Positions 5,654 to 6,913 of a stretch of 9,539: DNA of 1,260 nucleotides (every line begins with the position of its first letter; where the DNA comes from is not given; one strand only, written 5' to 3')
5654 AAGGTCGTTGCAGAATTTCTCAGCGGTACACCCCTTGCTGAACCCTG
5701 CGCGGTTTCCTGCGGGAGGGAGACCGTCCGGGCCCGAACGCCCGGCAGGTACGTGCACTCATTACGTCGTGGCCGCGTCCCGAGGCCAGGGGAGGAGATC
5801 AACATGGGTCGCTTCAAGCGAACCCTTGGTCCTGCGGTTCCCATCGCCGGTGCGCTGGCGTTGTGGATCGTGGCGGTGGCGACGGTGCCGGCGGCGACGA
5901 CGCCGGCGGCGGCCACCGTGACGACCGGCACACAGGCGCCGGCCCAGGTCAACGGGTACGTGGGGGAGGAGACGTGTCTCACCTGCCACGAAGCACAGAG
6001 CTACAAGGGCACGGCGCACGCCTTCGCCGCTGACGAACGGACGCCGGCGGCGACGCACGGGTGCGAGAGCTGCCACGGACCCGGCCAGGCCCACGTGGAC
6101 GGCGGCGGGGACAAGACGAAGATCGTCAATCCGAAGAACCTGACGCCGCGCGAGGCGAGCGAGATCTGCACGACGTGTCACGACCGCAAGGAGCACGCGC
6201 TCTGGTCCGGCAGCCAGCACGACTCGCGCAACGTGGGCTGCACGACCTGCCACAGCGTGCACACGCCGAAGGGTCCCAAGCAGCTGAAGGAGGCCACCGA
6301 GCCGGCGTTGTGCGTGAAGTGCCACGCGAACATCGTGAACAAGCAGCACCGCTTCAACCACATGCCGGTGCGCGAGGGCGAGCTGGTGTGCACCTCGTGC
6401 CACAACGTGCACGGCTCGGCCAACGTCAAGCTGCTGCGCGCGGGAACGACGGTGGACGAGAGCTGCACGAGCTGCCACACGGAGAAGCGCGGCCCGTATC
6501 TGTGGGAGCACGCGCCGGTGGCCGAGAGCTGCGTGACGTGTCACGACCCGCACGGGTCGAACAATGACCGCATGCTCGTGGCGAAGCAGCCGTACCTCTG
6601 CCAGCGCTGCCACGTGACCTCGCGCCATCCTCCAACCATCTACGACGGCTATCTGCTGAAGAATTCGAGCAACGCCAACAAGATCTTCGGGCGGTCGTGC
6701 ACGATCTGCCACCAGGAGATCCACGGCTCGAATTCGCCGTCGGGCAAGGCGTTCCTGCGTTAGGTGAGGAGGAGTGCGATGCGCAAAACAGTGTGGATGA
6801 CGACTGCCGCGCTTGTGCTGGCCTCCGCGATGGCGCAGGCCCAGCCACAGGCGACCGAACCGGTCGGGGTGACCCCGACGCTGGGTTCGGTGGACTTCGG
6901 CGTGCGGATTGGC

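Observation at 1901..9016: Complete promoter-cytochrome-porin electron conduit module duplicated in tandem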

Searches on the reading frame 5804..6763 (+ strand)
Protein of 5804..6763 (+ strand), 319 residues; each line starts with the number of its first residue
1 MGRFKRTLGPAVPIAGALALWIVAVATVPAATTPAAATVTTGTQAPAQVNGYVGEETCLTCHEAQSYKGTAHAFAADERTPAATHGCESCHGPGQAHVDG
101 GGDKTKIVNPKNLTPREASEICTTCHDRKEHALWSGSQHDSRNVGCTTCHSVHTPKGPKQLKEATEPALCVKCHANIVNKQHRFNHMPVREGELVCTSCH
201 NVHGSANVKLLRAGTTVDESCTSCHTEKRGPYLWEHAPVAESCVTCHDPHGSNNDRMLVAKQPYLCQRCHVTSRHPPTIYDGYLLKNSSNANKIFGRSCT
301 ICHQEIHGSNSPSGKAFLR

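Call 4: search_protein_families(library=ncbifam, proteins=[window:5804-6763:+], max_evalue=0.01)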
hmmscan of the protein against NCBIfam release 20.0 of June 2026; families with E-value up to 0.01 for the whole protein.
window:5804-6763:+ (319 aa): 9 families
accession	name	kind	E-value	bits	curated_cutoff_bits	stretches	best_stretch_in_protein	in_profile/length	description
NF041028.1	decahem_GSU2203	exception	2.6e-77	260.2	325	1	30-314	11-306/317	GSU2203 family decaheme c-type cytochrome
TIGR03508.1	decahem_SO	subfamily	8.9e-76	254.7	192.2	1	54-312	1-257/258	DmsE family decaheme c-type cytochrome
TIGR01905.1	paired_CXXCH_1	subfamily_domain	2e-35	120.4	25.2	3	236-272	1-38/41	doubled CXXCH domain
NF008659.0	PRK11659.1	equivalog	3.6e-13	49.6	184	1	29-183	22-176/188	cytochrome c nitrite reductase pentaheme subunit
TIGR03146.1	cyt_nit_nrfB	equivalog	1.6e-07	31.7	166.6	1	55-176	11-143/145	cytochrome c nitrite reductase pentaheme subunit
TIGR03153.1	cytochr_NrfH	equivalog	3.5e-07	30.4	134.2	1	213-307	23-113/138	cytochrome c nitrite reductase small subunit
NF041198.1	UshA_like_PCGU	equivalog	2e-06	26.7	275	1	56-129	443-511/519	UshA-like (seleno)protein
NF045722.1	c3_cytochr_TmcA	equivalog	0.0027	17.6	114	0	220-277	59-117/125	acidic tetraheme cytochrome c3 TmcA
NF040826.1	lxa_BCAM0308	equivalog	0.0091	15.7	100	1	161-205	17-61/153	BCAM0308 family protein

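Call 5: search_protein_families(library=pfam, proteins=[window:5804-6763:+], max_evalue=0.01)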
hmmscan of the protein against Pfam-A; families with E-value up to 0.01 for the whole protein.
window:5804-6763:+ (319 aa): 7 families
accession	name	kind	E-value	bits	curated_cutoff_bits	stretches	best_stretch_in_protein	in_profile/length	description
PF09699.15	Paired_CXXCH_1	-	5e-40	135.4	20.6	3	236-273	1-39/41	Doubled CXXCH motif (Paired_CXXCH_1)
PF14522.11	Cytochrome_C7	-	4.2e-14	52.6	24.8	3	167-226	13-67/67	Cytochrome c7 and related cytochrome c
PF14537.11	Cytochrom_c3_2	-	4.9e-13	49.8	25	1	139-226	2-79/79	Cytochrome c3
PF22678.1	Cytochrom_c_NrfB-like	-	6e-11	43.1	27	2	87-158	1-73/89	Cytochrome c-type protein NrfB-like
PF22113.1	Mtrc-MtrF_II-IV_dom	-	2.9e-08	33.8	30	0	55-96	120-168/176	Outer membrane cytochrome MtrC/MtrF-like, domains II/IV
PF13435.11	Cytochrome_C554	-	8.1e-08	33.5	20.8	0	52-92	45-84/84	Cytochrome c554 and c-prime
PF02085.21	Cytochrom_CIII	-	0.0017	19.1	22.9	0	181-270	20-101/101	Class III cytochrome C family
